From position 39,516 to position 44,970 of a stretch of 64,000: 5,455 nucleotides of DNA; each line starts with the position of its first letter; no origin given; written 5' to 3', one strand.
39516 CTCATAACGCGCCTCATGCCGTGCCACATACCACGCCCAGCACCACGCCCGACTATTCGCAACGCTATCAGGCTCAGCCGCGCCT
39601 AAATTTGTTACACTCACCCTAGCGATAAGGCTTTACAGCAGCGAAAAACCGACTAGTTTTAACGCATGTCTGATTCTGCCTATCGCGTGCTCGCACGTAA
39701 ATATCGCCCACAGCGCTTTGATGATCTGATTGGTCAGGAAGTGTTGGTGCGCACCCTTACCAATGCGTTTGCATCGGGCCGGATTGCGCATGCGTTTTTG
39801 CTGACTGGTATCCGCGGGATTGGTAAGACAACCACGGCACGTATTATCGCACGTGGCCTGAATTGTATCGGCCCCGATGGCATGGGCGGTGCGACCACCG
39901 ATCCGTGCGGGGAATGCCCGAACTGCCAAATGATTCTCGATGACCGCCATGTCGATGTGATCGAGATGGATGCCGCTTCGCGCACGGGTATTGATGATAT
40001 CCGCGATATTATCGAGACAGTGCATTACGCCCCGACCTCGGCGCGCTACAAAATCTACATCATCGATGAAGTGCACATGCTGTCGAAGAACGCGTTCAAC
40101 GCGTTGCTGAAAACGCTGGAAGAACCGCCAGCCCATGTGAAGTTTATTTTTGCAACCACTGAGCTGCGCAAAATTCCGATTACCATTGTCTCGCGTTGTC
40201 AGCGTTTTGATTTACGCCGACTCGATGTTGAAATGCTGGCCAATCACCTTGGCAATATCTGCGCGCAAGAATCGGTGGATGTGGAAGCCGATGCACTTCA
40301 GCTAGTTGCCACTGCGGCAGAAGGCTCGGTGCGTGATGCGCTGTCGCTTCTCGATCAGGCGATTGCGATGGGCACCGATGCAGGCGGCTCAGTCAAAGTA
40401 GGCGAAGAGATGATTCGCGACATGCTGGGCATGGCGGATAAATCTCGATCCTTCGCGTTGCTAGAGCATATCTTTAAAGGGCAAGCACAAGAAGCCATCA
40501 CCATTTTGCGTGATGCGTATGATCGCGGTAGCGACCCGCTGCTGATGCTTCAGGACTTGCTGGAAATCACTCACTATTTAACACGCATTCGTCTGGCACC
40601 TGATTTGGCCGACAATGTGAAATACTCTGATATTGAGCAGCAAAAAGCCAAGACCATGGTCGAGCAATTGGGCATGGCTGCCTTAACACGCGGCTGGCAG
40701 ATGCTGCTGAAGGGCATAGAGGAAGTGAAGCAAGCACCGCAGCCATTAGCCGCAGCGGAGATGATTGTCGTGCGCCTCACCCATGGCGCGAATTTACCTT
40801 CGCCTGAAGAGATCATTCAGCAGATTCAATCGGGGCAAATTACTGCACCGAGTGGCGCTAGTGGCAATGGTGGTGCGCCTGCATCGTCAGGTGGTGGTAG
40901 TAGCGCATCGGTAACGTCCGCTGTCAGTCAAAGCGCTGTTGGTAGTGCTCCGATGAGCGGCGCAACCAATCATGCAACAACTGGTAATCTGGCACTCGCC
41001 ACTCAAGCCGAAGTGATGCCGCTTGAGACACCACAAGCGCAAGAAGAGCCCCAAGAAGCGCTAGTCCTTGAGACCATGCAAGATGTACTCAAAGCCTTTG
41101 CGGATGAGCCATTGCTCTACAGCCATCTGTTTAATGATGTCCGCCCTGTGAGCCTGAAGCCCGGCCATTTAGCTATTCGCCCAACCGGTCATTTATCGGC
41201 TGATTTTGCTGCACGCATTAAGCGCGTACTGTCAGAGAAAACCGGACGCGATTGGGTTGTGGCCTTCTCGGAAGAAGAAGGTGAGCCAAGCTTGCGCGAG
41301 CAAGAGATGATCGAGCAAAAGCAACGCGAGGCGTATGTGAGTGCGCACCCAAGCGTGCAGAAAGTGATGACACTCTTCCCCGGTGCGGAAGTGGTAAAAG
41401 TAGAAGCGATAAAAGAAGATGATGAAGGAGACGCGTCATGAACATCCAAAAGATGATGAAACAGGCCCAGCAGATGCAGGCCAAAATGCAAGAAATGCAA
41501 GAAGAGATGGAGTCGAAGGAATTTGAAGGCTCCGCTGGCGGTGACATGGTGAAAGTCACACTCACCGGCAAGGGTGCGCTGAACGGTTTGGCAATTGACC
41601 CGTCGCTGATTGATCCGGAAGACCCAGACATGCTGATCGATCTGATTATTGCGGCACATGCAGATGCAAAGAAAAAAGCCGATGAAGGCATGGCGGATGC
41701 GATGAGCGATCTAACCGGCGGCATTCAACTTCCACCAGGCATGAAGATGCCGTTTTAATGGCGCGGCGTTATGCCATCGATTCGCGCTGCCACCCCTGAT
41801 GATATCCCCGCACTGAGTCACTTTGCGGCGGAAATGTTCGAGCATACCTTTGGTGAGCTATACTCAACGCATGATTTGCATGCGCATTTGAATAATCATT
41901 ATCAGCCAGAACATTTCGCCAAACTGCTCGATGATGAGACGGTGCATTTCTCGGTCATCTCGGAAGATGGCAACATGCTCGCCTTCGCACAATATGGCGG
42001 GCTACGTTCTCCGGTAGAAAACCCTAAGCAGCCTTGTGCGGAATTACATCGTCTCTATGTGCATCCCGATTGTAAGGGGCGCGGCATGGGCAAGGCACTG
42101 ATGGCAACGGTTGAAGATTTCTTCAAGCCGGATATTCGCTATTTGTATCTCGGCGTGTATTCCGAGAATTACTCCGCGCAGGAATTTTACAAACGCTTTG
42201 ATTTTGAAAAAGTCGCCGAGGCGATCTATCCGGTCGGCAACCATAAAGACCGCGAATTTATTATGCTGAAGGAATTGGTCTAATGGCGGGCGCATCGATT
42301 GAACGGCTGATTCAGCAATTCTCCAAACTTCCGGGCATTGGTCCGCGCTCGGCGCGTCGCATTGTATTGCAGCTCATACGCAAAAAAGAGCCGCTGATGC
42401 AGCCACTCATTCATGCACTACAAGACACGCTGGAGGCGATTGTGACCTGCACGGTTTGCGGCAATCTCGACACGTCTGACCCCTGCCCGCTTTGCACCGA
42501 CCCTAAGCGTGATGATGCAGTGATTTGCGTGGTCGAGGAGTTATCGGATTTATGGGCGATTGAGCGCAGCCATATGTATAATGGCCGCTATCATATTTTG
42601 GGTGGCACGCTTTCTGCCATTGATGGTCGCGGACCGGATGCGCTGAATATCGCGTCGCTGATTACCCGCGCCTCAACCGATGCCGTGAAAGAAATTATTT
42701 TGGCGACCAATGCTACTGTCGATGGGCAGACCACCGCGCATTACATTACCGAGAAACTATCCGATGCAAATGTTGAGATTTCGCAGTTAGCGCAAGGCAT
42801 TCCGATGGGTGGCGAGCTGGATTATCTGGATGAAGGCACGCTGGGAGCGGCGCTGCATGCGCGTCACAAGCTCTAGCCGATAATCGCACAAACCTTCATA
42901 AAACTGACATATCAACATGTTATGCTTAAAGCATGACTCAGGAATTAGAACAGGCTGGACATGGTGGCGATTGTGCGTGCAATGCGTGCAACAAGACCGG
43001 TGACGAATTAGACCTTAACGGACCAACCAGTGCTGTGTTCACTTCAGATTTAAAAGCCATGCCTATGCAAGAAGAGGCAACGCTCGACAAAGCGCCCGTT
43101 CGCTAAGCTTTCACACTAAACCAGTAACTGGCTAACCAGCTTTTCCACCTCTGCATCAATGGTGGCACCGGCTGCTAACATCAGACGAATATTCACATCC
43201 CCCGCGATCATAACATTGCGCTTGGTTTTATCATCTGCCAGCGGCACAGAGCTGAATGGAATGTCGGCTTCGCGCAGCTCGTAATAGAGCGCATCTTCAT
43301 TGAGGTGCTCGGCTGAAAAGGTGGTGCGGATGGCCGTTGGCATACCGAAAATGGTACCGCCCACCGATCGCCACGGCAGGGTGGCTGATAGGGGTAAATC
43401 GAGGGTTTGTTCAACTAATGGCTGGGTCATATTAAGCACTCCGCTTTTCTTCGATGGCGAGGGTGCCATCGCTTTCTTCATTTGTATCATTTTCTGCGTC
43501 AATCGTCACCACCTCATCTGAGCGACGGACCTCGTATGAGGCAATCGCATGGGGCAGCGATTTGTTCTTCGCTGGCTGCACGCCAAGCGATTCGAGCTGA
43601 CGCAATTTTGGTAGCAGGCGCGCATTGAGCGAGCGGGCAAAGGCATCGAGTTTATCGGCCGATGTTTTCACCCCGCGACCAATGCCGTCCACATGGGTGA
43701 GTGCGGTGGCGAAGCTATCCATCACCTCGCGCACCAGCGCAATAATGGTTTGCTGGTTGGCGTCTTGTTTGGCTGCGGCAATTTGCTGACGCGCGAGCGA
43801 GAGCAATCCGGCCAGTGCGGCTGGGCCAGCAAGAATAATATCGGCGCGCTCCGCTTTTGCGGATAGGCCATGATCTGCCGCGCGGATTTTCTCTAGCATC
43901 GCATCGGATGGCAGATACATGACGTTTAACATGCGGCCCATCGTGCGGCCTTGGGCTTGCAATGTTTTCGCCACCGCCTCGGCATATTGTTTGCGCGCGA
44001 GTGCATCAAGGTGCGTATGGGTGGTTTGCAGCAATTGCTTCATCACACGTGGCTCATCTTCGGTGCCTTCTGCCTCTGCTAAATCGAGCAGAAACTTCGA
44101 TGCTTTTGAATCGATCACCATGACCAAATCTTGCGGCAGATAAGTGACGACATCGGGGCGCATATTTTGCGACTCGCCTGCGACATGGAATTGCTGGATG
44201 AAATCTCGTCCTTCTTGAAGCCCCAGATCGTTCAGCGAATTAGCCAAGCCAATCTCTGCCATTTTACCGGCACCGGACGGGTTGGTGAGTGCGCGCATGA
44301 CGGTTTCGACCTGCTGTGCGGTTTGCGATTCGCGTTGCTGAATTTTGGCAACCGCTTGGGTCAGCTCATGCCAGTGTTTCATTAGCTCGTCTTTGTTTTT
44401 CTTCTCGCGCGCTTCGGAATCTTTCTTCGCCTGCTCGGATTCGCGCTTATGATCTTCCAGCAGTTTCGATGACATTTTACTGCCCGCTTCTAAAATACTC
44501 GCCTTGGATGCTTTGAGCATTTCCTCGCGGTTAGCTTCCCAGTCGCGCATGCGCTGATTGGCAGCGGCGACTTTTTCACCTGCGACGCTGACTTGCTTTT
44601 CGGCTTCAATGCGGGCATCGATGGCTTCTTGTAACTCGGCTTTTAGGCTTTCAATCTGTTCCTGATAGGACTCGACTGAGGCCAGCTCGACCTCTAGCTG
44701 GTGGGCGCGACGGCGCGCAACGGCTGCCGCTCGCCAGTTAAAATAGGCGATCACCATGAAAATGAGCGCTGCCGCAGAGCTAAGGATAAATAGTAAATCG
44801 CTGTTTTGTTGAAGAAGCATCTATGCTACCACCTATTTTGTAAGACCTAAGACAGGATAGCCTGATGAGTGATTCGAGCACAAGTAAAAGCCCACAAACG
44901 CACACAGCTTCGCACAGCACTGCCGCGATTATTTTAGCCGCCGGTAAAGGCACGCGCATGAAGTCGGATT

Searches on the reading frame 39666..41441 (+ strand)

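Call 87: search_protein_families(library=pfam, proteins=[window:39666-41441:+], max_evalue=0.00001)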
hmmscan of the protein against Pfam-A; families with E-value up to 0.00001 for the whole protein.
window:39666-41441:+ (591 aa): 6 families
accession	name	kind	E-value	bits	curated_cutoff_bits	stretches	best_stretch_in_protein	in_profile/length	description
PF12169.13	DNA_pol3_gamma3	-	9.7e-48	162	24.4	1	246-387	2-143/143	DNA polymerase III subunits gamma and tau domain III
PF13177.12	DNA_pol3_delta2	-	1.6e-39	135.9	27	1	24-186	2-160/161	DNA polymerase III, delta subunit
PF12362.13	DUF3646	-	6.4e-28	97.7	30.2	1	470-579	3-114/114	DNA polymerase III gamma and tau subunits C terminal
PF22608.2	DNAX_ATPase_lid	-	1.3e-19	70.1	27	1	192-237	3-48/49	DNA polymerase III clamp loader subunit, ATPase lid domain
PF00004.35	AAA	-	1.9e-10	41.8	21.2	1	45-180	2-125/131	ATPase family associated with various cellular activities (AAA)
PF13401.12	AAA_22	-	8.5e-07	29.8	27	0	44-166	8-125/130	AAA domain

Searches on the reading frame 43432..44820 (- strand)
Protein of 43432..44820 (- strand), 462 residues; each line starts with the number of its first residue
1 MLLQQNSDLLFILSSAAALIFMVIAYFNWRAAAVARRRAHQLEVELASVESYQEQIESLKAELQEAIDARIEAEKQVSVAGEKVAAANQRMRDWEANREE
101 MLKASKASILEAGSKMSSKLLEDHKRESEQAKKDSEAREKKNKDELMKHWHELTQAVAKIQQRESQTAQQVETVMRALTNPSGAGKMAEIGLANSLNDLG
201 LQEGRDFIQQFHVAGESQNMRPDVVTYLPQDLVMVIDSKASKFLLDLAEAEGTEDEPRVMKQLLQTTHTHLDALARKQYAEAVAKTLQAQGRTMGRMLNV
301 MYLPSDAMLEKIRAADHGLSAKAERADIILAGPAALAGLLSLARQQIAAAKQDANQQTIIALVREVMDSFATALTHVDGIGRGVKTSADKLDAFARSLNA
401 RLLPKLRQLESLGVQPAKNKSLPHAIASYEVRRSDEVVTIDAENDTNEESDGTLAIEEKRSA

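Call 87: search_protein_families(library=pfam, proteins=[window:43432-44820:-], max_evalue=0.00001)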
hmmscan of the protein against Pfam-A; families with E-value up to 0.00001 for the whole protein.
window:43432-44820:- (462 aa): 1 family
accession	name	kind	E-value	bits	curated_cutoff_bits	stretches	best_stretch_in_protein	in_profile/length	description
PF02646.22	RmuC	-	3.5e-47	161.3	26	1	129-418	12-290/291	RmuC family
